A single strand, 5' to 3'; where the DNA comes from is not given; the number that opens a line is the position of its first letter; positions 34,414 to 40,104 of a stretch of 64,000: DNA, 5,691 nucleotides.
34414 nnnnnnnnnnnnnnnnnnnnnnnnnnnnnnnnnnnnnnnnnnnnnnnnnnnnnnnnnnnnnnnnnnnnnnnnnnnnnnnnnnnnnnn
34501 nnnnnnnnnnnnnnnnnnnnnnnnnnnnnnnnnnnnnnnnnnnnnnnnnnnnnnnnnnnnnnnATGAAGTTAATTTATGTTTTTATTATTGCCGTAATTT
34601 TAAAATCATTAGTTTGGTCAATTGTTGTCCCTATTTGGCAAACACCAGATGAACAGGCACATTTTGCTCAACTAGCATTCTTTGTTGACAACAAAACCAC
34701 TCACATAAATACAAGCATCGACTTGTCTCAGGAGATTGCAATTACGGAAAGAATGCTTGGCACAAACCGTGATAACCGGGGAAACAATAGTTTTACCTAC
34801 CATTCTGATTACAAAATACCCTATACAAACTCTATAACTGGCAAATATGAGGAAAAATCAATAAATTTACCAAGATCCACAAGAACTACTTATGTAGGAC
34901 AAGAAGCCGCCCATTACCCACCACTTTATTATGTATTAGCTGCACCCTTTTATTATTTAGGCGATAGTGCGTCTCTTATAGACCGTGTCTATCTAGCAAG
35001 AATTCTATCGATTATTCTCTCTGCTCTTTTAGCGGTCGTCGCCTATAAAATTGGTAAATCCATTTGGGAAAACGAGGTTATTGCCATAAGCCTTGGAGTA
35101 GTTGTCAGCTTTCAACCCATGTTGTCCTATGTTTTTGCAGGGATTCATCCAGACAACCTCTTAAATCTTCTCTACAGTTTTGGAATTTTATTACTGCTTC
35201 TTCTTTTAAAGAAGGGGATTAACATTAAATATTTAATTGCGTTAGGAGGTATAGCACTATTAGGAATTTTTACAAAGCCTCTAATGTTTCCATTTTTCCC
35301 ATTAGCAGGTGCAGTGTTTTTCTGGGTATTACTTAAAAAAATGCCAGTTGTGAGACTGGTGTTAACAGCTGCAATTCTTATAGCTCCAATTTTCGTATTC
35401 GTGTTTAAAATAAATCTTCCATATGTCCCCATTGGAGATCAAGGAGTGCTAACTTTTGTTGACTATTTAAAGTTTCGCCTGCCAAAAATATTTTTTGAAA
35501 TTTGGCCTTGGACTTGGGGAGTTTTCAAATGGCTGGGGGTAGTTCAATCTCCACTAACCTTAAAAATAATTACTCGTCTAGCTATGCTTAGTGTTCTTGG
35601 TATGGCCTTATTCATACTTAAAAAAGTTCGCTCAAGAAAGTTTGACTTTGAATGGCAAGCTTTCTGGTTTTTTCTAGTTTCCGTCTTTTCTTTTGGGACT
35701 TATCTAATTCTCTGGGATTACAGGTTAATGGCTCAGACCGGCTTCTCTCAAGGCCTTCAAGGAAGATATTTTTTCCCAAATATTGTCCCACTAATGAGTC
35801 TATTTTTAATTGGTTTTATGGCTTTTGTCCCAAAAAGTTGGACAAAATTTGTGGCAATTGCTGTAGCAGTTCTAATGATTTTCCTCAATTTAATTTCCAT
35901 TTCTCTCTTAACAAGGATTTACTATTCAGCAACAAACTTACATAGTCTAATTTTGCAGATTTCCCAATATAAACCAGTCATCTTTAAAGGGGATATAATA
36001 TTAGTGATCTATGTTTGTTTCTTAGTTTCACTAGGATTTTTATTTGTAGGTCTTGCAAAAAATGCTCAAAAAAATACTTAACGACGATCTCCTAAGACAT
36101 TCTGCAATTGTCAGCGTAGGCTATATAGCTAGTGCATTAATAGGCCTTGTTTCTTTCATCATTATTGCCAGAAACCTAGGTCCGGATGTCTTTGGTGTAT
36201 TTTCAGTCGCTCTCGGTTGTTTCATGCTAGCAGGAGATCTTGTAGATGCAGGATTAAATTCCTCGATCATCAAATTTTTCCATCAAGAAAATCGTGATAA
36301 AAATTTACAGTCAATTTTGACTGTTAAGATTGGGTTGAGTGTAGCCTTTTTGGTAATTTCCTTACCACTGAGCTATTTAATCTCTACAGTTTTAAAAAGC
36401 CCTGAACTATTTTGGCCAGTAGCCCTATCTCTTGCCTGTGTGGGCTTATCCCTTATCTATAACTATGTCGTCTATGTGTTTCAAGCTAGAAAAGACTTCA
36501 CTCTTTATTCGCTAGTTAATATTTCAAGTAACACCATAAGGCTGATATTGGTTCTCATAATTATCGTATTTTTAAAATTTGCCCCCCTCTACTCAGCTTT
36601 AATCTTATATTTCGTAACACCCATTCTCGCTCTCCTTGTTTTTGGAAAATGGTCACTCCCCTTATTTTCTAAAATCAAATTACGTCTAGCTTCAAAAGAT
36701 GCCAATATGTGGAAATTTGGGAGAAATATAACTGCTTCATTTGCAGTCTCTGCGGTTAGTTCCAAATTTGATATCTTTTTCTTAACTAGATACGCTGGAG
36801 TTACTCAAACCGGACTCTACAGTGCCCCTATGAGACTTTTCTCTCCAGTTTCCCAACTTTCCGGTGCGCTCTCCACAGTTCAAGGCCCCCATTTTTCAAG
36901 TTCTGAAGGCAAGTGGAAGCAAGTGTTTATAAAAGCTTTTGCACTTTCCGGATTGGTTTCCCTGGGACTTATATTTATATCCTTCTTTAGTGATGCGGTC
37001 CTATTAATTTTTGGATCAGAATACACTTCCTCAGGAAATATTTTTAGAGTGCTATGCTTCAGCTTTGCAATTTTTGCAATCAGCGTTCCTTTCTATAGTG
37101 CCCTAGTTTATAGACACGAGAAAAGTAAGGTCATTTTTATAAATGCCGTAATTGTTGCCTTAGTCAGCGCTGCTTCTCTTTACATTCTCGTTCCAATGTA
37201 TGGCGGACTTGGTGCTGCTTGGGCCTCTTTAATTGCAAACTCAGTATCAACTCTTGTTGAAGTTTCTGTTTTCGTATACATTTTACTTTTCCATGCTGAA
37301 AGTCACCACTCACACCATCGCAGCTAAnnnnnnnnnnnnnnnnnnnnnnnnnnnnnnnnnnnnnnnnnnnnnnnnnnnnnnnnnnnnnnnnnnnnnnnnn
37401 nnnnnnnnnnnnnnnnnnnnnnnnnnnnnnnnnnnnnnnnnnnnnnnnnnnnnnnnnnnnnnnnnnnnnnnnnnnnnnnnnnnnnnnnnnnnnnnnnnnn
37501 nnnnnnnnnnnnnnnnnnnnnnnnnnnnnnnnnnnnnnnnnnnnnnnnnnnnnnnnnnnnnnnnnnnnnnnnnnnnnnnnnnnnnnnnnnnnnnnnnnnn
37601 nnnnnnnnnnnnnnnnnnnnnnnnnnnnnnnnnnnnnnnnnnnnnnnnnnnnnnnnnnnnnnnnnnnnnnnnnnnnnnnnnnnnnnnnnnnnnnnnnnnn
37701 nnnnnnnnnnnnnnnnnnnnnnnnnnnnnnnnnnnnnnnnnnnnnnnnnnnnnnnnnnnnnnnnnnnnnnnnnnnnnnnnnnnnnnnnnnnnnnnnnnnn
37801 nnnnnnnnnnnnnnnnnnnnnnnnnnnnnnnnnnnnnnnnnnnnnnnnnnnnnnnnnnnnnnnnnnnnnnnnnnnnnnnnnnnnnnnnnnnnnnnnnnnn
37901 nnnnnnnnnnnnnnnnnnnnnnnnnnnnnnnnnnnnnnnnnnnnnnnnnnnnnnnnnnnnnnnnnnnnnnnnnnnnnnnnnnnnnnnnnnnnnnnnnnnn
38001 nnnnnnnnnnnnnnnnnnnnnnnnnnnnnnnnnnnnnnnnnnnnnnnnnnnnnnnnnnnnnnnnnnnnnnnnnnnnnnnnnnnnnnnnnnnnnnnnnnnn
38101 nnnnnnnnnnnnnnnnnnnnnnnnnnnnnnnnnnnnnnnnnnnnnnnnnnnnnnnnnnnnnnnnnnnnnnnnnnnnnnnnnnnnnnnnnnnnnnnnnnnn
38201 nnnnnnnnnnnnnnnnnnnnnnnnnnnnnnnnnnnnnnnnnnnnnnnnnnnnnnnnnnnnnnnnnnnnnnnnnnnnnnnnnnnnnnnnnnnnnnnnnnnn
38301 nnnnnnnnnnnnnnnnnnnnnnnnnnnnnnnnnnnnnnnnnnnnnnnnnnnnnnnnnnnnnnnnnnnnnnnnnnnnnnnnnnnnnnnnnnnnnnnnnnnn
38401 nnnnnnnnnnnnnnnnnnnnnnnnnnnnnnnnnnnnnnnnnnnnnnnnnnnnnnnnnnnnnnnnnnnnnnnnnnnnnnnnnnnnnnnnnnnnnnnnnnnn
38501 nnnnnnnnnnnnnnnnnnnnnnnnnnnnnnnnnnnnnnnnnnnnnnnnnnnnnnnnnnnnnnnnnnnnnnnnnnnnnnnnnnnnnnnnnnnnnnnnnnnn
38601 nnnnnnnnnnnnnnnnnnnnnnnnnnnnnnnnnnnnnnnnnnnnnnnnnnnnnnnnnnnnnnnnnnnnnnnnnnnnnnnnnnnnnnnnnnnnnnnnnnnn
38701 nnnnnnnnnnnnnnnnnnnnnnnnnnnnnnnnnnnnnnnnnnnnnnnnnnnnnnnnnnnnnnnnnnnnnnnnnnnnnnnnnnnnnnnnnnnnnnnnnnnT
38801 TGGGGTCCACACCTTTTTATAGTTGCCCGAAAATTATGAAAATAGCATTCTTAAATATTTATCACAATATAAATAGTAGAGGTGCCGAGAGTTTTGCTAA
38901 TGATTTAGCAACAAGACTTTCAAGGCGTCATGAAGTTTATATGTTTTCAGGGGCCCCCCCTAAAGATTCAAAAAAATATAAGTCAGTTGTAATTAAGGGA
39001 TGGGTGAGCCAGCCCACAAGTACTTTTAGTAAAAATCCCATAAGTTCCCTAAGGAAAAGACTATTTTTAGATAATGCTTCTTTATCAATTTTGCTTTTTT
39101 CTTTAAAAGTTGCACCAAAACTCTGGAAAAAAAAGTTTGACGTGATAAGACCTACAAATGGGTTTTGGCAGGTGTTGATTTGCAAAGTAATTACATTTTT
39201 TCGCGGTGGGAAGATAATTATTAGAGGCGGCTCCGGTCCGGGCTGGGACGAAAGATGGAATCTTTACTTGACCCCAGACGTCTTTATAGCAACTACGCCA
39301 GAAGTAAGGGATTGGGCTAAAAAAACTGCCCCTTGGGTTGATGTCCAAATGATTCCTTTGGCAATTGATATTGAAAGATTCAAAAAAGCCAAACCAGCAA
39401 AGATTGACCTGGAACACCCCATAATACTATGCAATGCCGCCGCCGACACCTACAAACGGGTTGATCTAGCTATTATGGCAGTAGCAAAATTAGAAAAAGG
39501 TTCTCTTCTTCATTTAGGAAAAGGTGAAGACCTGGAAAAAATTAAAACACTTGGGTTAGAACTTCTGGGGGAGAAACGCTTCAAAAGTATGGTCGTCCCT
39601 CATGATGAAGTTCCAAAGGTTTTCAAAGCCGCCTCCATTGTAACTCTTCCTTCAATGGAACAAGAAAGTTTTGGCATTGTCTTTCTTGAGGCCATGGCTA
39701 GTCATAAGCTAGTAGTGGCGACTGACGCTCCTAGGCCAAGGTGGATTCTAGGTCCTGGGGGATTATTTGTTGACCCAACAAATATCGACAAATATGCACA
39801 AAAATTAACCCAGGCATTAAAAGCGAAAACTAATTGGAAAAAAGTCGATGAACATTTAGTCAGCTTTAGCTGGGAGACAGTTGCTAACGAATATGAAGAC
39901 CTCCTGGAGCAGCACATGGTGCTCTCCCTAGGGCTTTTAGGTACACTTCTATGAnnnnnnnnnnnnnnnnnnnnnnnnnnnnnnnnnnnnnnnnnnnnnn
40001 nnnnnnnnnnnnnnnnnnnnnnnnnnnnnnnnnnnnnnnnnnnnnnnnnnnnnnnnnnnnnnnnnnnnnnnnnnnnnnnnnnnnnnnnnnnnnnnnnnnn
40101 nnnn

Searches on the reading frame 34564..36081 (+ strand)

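Call 4: search_protein_families(library=pfam, proteins=[window:34564-36081:+], max_evalue=0.01)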
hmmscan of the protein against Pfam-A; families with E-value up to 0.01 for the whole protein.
window:34564-36081:+ (505 aa): 0 families

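Call 26: search_protein_families(library=pfam, proteins=[window:34564-36081:+], max_evalue=1)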
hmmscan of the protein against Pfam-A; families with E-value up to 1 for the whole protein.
window:34564-36081:+ (505 aa): 1 family
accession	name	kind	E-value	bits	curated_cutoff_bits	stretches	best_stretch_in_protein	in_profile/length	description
PF14015.11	DUF4231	-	0.22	12.4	24.7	1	131-185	6-56/103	Protein of unknown function (DUF4231)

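Call 62: search_protein_families(library=ncbifam, proteins=[window:34564-36081:+], max_evalue=0.001)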
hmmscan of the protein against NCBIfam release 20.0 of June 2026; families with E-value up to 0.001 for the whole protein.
window:34564-36081:+ (505 aa): 0 families

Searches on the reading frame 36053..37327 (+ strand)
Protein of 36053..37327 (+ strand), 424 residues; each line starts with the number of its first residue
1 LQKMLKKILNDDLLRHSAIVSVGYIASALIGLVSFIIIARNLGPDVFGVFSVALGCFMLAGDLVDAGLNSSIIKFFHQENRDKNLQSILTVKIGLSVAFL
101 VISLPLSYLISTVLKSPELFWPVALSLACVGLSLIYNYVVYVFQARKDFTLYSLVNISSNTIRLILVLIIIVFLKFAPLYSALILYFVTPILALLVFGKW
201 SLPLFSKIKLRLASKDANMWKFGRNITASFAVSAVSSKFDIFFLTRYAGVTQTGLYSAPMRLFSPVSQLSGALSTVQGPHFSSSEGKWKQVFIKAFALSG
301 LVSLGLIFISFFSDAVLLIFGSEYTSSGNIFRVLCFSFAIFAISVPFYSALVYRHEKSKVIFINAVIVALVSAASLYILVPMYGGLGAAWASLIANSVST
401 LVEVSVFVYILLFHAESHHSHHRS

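Call 8: search_protein_families(library=pfam, proteins=[window:36053-37327:+], max_evalue=0.001)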
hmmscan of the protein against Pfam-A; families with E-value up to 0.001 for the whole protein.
window:36053-37327:+ (424 aa): 2 families
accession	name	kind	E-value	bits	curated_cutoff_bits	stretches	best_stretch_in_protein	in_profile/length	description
PF01943.22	Polysacc_synt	-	7.3e-25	88.4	28.2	1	14-283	2-272/274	Polysaccharide biosynthesis protein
PF13440.11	Polysacc_synt_3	-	6.2e-19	68.8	23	1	37-327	1-291/293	Polysaccharide biosynthesis protein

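Call 62: search_protein_families(library=ncbifam, proteins=[window:36053-37327:+], max_evalue=0.001)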
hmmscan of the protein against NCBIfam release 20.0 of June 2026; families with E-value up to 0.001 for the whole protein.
window:36053-37327:+ (424 aa): 3 families
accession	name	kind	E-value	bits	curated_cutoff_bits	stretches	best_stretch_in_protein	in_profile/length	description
NF007773.0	PRK10459.1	equivalog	1.4e-19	70.4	273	1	25-411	19-406/492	MOP flippase family protein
NF047674.1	TeichurnBiosyTuaB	equivalog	1.7e-12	47.1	580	1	21-392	16-388/469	teichuronic acid biosynthesis protein TuaB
TIGR02900.1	spore_V_B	equivalog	1.9e-08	33.5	372.3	2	14-182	2-178/488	stage V sporulation protein B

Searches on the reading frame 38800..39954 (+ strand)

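Call 8: search_protein_families(library=pfam, proteins=[window:38800-39954:+], max_evalue=0.001)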
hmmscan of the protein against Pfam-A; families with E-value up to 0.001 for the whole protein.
window:38800-39954:+ (384 aa): 3 families
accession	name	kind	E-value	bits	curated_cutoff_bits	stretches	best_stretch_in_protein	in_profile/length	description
PF00534.26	Glycos_transf_1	-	2.5e-21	76.4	26.4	1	195-343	4-159/172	Glycosyl transferases group 1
PF13692.12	Glyco_trans_1_4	-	8.6e-18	65.4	27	1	207-341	2-141/142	Glycosyl transferases group 1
PF13439.12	Glyco_transf_4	-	4.7e-07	30.4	28.5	1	28-193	3-170/170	Glycosyltransferase Family 4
